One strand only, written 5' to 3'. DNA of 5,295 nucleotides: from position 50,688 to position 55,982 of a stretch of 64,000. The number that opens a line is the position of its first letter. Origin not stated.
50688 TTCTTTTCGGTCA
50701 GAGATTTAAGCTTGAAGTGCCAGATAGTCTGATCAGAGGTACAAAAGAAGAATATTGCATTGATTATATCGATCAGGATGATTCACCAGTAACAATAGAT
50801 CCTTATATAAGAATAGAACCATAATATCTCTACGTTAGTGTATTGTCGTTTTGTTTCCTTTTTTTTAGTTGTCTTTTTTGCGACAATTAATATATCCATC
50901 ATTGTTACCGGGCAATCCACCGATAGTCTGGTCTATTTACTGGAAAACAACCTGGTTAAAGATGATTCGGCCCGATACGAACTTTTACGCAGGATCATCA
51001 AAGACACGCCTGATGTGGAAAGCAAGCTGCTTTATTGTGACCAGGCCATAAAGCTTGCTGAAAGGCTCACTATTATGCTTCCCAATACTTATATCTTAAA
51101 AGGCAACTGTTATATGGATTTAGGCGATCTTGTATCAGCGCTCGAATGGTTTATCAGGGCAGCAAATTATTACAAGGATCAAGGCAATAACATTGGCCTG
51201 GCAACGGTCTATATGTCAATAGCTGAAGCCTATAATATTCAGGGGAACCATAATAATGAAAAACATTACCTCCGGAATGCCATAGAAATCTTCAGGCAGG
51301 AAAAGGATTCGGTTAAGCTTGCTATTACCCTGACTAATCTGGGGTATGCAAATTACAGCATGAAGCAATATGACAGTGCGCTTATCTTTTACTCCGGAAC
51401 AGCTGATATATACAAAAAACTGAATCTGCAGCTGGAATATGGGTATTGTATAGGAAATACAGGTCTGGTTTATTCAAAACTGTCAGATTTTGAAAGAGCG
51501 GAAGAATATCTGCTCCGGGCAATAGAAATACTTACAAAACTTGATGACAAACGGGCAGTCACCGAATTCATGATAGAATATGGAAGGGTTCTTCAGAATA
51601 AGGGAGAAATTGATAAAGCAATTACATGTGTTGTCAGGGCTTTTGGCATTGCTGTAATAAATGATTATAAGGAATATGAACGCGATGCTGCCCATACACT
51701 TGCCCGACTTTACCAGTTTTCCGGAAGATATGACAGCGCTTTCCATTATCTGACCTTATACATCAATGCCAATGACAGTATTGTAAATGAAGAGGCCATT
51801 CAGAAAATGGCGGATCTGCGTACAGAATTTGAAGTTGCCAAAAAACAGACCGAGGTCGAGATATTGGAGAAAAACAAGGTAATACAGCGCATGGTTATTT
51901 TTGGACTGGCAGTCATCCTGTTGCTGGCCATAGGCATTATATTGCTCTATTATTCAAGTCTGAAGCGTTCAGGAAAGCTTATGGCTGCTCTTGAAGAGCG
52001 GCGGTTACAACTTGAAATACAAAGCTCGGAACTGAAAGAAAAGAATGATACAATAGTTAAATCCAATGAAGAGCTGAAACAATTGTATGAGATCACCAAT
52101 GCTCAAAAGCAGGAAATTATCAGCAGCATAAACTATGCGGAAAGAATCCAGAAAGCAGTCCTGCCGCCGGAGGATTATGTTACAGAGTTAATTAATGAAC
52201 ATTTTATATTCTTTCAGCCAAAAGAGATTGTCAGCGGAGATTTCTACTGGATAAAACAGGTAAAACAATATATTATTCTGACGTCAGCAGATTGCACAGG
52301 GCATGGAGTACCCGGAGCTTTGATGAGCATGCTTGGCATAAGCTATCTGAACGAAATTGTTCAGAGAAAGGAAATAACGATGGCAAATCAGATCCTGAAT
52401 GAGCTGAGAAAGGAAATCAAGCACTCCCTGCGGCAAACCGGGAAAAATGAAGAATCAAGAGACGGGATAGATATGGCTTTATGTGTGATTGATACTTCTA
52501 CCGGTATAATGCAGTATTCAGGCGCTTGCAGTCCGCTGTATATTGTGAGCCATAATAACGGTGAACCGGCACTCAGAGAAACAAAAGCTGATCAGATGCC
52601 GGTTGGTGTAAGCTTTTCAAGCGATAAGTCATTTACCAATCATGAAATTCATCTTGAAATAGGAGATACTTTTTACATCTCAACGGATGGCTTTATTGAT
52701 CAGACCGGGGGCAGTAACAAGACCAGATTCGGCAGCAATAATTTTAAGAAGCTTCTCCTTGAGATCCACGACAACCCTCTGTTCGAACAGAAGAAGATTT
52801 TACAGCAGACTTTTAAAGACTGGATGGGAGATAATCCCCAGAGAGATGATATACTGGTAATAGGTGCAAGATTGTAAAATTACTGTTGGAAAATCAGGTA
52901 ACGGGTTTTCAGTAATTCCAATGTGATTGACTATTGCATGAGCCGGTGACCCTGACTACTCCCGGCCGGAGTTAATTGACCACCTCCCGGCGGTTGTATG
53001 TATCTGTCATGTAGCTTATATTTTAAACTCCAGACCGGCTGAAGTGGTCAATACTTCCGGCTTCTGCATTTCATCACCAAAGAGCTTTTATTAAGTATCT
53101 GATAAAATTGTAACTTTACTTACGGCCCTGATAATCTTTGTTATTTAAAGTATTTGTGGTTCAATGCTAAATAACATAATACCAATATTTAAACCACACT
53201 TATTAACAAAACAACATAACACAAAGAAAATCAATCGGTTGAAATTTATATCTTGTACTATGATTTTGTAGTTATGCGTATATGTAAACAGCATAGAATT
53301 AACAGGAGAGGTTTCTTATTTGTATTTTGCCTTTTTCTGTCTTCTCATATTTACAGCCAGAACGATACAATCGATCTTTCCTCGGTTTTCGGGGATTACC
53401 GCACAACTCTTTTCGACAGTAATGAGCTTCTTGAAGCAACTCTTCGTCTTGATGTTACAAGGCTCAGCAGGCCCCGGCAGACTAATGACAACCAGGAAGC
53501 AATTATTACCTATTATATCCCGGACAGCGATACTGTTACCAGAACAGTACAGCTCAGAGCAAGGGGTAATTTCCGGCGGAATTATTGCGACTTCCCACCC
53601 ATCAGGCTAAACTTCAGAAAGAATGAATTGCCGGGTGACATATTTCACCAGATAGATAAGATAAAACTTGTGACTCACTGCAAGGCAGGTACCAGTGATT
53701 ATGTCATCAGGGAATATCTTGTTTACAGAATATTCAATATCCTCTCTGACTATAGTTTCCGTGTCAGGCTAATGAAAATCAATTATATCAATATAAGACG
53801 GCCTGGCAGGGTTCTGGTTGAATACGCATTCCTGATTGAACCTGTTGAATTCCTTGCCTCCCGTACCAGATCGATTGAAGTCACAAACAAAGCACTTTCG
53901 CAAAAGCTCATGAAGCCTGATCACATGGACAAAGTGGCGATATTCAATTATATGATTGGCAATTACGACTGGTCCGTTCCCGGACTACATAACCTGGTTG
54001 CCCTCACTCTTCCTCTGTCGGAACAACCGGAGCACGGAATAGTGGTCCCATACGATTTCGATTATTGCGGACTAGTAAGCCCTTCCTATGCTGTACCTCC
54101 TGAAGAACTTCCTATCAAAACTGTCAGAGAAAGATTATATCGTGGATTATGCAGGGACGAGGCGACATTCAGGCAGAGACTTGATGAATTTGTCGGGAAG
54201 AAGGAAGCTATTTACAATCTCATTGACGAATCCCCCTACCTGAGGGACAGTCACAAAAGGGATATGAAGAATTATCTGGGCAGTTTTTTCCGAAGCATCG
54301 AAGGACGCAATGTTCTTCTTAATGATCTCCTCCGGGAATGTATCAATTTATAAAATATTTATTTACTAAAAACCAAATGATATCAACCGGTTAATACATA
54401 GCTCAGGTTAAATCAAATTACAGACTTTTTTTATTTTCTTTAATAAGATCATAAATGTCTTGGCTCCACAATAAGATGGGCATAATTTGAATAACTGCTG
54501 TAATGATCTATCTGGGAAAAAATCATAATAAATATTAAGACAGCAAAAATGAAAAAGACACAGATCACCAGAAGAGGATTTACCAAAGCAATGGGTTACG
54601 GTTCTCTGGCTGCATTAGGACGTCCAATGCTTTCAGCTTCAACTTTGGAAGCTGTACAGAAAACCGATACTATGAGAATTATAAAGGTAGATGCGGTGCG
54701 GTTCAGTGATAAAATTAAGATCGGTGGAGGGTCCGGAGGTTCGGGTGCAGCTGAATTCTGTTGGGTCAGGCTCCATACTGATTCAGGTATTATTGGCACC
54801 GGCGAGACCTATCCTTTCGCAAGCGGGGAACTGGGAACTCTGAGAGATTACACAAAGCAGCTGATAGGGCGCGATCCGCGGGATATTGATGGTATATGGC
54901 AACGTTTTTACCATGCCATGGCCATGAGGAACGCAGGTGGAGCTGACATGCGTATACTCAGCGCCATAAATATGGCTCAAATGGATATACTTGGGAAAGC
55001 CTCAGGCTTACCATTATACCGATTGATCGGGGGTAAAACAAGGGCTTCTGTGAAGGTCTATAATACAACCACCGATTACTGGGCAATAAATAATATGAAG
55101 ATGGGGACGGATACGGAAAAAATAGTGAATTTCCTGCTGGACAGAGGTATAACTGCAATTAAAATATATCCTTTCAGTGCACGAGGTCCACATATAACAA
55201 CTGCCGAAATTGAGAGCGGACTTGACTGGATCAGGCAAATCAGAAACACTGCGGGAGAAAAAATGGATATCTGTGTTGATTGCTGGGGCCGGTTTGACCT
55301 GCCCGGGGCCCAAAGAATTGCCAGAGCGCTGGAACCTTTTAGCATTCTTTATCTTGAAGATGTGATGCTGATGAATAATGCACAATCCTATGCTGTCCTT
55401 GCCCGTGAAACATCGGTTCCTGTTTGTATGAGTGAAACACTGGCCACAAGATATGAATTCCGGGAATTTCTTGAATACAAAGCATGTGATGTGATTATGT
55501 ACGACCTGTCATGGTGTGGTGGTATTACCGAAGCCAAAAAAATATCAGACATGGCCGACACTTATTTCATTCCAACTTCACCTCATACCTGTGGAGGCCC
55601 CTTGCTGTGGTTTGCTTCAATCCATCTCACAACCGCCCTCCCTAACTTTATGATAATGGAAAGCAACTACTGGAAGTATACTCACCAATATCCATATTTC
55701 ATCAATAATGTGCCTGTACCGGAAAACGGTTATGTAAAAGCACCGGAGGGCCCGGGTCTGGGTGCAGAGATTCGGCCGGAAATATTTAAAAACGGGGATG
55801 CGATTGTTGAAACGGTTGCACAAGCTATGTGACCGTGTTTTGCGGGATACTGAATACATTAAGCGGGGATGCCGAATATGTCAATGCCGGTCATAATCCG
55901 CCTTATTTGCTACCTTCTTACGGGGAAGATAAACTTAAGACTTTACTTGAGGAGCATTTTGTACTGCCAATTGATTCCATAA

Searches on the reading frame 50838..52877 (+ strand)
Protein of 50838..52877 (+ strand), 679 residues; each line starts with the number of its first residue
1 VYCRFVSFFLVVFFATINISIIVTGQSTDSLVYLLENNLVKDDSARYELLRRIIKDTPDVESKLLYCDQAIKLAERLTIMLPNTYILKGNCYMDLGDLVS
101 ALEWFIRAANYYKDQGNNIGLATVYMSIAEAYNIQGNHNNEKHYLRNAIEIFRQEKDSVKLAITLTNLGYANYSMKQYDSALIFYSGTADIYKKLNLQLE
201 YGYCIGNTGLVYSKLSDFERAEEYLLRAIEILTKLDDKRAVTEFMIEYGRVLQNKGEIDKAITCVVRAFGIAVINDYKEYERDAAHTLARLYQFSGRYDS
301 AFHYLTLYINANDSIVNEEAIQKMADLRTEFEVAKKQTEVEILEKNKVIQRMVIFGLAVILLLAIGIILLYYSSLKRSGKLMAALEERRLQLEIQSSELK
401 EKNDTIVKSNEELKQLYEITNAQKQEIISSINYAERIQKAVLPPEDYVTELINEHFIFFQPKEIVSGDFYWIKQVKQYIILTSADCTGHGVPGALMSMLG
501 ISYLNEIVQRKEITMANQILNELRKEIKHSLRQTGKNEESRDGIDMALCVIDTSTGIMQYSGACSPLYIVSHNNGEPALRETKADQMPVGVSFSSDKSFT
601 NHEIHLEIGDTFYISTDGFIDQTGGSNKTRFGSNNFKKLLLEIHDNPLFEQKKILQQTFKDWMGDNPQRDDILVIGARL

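Call 13: search_protein_families(library=pfam, proteins=[window:50838-52877:+])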
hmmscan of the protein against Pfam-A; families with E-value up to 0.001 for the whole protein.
window:50838-52877:+ (679 aa): 12 families
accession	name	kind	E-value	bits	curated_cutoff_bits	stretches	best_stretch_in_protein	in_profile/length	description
PF13424.12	TPR_12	-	1.6e-26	92.7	30.1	4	161-233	2-76/77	Tetratricopeptide repeat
PF07228.17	SpoIIE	-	5.4e-24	85.6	25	1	479-678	5-190/192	Stage II sporulation protein E (SpoIIE)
PF13181.12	TPR_8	-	2.7e-16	58.7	25.7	0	209-231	8-30/34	Tetratricopeptide repeat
PF00515.34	TPR_1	-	2.7e-13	49.5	27.8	0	207-231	6-30/34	Tetratricopeptide repeat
PF07719.23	TPR_2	-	1.2e-12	47.3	27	0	84-113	3-32/34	Tetratricopeptide repeat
PF13374.12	TPR_10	-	2.1e-10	40.7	27.5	0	162-195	2-35/42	Tetratricopeptide repeat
PF14938.12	SNAP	-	8.4e-08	32.5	25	0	176-303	49-176/282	Soluble NSF attachment protein, SNAP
PF17874.7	TPR_MalT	-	2.2e-05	24.3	45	0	123-284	41-203/336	MalT-like TPR region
PF13176.12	TPR_7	-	2.5e-05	24.4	27.9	0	209-237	6-34/36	Tetratricopeptide repeat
PF13428.12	TPR_14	-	7.8e-05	23.4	23.5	0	283-307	2-26/44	Tetratricopeptide repeat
PF25058.1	ARM_TT21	-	0.00031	21.2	27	0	120-172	55-107/155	Tetratricopeptide repeat protein 21 ARM repeat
PF14559.12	TPR_19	-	0.00042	21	25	0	227-264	9-47/68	Tetratricopeptide repeat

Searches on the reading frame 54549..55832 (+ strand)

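Call 65: search_protein_families(library=pfam, proteins=[window:54549-55832:+])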
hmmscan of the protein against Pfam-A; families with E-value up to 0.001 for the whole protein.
window:54549-55832:+ (427 aa): 2 families
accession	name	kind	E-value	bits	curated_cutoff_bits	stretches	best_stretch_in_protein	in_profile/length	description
PF13378.12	MR_MLE_C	-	2.8e-54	184.6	29.4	1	197-411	10-218/219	Enolase C-terminal domain-like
PF02746.21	MR_MLE_N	-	3.1e-12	47.2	22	1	66-161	24-117/117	Mandelate racemase / muconate lactonizing enzyme, N-terminal domain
